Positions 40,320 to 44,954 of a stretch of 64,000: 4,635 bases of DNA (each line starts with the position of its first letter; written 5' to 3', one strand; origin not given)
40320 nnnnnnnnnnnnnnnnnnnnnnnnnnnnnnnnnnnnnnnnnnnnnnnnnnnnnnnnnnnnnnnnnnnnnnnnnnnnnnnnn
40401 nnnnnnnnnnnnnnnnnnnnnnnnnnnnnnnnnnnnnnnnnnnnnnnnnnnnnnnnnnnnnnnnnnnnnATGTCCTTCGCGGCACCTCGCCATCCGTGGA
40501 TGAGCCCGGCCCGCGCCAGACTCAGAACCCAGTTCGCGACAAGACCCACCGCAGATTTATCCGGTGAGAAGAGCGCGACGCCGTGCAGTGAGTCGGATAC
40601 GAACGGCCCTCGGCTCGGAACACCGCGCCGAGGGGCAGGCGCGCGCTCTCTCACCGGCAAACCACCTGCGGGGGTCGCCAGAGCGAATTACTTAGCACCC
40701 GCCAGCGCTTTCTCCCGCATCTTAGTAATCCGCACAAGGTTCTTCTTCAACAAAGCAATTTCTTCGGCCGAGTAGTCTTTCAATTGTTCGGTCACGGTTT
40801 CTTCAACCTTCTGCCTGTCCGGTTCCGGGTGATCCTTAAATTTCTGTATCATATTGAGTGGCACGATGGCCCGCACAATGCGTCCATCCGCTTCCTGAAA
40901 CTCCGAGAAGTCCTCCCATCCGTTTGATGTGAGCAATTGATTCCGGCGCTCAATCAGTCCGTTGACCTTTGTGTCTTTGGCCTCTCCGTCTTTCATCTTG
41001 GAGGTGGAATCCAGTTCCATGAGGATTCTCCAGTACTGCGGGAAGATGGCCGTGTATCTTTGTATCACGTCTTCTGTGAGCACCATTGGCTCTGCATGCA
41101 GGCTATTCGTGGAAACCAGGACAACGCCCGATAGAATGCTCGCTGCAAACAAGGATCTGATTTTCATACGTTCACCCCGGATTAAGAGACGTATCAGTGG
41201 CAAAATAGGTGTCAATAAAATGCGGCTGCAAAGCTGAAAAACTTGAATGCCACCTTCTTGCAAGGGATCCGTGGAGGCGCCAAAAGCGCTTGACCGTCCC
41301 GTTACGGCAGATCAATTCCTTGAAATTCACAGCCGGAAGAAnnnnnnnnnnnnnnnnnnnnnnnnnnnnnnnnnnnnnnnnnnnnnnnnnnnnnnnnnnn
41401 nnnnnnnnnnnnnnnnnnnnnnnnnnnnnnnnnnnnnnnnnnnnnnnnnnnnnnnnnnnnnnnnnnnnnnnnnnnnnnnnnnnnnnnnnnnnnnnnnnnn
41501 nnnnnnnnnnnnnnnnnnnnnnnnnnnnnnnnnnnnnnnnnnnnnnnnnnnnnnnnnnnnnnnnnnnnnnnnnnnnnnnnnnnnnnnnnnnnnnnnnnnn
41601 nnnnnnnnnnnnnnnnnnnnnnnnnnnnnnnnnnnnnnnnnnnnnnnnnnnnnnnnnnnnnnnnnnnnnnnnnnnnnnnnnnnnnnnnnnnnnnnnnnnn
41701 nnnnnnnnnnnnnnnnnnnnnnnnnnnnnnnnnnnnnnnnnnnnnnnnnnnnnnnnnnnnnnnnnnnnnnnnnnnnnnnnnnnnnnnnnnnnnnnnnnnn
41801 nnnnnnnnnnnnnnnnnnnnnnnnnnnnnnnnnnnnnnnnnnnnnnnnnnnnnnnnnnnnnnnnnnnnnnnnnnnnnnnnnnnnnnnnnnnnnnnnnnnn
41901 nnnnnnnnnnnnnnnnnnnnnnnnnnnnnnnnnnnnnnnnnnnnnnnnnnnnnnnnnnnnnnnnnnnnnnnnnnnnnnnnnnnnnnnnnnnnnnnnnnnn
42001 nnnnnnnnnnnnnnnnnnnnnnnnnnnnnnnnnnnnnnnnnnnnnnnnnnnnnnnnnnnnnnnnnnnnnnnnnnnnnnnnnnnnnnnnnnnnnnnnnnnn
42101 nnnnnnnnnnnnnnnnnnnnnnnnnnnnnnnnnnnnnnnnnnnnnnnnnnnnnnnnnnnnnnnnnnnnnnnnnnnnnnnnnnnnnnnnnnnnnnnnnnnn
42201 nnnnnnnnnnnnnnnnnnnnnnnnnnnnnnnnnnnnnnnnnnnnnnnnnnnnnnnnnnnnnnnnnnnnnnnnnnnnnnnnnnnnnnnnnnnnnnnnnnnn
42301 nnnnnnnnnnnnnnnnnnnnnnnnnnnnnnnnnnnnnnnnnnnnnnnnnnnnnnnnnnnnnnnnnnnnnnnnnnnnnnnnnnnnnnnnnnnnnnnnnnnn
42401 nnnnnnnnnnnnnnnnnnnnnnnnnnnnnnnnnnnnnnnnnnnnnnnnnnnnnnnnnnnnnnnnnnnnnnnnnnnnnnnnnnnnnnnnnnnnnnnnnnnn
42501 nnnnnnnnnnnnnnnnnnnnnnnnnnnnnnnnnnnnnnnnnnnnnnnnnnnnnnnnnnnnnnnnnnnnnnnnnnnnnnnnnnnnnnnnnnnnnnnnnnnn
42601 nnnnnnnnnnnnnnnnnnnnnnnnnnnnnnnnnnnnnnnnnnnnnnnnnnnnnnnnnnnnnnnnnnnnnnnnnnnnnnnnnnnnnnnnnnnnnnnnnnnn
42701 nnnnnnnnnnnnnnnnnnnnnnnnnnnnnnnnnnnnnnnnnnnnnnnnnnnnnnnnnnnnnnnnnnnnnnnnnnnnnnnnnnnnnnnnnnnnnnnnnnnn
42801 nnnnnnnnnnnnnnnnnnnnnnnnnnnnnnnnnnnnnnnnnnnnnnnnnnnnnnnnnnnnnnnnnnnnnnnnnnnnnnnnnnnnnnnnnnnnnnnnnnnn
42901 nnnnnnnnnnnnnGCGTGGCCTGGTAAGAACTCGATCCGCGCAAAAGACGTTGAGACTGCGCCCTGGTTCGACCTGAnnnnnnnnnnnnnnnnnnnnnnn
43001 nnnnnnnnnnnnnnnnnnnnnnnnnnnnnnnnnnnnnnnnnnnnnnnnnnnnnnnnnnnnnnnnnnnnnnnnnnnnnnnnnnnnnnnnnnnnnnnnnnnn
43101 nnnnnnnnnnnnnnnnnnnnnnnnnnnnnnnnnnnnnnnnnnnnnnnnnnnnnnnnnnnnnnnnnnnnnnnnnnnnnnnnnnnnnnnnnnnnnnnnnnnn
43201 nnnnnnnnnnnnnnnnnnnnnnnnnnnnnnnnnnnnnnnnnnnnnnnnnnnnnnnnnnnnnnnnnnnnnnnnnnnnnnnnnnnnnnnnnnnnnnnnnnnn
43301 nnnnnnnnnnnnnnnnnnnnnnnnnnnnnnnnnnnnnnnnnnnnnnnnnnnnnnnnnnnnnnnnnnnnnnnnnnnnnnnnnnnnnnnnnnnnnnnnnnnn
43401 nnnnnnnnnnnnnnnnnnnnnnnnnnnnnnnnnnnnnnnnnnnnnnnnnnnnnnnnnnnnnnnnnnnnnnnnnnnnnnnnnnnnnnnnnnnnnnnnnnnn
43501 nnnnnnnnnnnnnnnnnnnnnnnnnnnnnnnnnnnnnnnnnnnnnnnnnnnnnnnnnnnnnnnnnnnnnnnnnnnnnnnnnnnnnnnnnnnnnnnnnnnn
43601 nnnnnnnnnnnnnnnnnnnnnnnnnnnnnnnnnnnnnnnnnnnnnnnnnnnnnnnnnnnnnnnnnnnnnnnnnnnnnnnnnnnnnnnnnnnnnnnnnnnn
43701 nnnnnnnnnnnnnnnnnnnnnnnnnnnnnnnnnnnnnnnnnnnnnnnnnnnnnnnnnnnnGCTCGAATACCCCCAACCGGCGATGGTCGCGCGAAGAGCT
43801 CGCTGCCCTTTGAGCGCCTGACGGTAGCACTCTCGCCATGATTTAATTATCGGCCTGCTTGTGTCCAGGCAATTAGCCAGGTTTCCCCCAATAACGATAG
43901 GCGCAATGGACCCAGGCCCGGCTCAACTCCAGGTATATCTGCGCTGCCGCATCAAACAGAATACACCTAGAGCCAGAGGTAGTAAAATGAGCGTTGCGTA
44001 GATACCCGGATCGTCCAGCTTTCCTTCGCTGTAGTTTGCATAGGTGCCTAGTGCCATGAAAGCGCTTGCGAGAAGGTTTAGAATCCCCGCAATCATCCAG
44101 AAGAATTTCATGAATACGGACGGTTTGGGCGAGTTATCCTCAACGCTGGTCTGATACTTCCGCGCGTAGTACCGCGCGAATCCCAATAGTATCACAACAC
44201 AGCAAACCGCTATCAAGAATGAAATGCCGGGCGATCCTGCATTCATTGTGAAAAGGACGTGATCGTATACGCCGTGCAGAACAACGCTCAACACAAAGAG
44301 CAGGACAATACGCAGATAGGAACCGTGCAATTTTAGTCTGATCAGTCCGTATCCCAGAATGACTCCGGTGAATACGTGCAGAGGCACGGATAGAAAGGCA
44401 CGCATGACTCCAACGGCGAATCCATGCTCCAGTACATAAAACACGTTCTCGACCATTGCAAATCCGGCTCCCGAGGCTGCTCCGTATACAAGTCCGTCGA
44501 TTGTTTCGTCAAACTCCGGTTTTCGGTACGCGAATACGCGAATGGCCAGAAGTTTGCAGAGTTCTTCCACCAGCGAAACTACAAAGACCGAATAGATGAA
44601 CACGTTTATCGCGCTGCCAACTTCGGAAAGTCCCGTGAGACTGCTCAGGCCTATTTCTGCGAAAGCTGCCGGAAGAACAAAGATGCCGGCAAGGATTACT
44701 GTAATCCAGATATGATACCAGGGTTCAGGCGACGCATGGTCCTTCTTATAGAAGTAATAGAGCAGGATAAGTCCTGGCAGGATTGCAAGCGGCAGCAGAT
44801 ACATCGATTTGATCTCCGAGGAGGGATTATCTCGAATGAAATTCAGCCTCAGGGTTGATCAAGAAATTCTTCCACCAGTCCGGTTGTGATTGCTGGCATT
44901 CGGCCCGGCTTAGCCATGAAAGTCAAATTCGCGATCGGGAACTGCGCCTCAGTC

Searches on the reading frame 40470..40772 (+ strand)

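Call 10: search_protein_families(library=pfam, proteins=[window:40470-40772:+], max_evalue=1)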
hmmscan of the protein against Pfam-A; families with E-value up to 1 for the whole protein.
window:40470-40772:+ (101 aa): 0 families

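Call 69: search_protein_families(library=ncbifam, proteins=[window:40470-40772:+], max_evalue=1)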
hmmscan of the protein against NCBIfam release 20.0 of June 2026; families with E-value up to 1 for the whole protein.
window:40470-40772:+ (101 aa): 1 family
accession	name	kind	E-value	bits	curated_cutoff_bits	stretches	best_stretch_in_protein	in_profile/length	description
NF041620.1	MXAN_5187_fam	hypoth_equivalog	0.11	12.2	200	1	3-76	429-504/601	MXAN_5187 family protein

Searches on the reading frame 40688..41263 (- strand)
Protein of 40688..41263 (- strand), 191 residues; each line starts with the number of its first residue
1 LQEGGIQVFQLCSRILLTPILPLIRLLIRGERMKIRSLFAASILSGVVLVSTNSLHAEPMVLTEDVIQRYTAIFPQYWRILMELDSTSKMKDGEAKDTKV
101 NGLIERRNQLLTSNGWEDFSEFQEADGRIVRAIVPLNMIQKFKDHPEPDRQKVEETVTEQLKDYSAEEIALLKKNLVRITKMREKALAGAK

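Call 10: search_protein_families(library=pfam, proteins=[window:40688-41263:-], max_evalue=1)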
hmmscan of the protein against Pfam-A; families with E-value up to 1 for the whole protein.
window:40688-41263:- (191 aa): 1 family
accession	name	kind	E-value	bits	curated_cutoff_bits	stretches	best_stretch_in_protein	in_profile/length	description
PF06769.20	YoeB_toxin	-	0.14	12.6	27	1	112-136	2-26/80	YoeB-like toxin of bacterial type II toxin-antitoxin system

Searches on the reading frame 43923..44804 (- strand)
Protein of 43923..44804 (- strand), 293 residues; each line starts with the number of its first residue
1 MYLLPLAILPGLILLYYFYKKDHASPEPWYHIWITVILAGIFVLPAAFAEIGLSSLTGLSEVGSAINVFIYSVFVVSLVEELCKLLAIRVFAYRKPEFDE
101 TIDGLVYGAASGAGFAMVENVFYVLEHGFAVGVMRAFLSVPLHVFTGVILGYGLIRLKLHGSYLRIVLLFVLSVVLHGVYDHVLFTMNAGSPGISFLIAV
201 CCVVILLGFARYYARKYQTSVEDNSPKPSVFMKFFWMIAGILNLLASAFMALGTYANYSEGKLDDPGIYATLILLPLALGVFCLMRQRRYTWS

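Call 10: search_protein_families(library=pfam, proteins=[window:43923-44804:-], max_evalue=1)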
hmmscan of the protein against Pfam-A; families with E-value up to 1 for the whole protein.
window:43923-44804:- (293 aa): 3 families
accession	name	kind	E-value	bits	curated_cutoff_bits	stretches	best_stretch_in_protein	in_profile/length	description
PF13367.11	PrsW-protease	-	1.5e-32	113.2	23.5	1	27-206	1-193/196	PrsW family intramembrane metalloprotease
PF20462.4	DUF6715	-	0.22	11.5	27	1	195-225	7-37/192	Domain of unknown function (DUF6715)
PF14147.11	Spore_YhaL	-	0.6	10.3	27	0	235-256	3-24/52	Sporulation protein YhaL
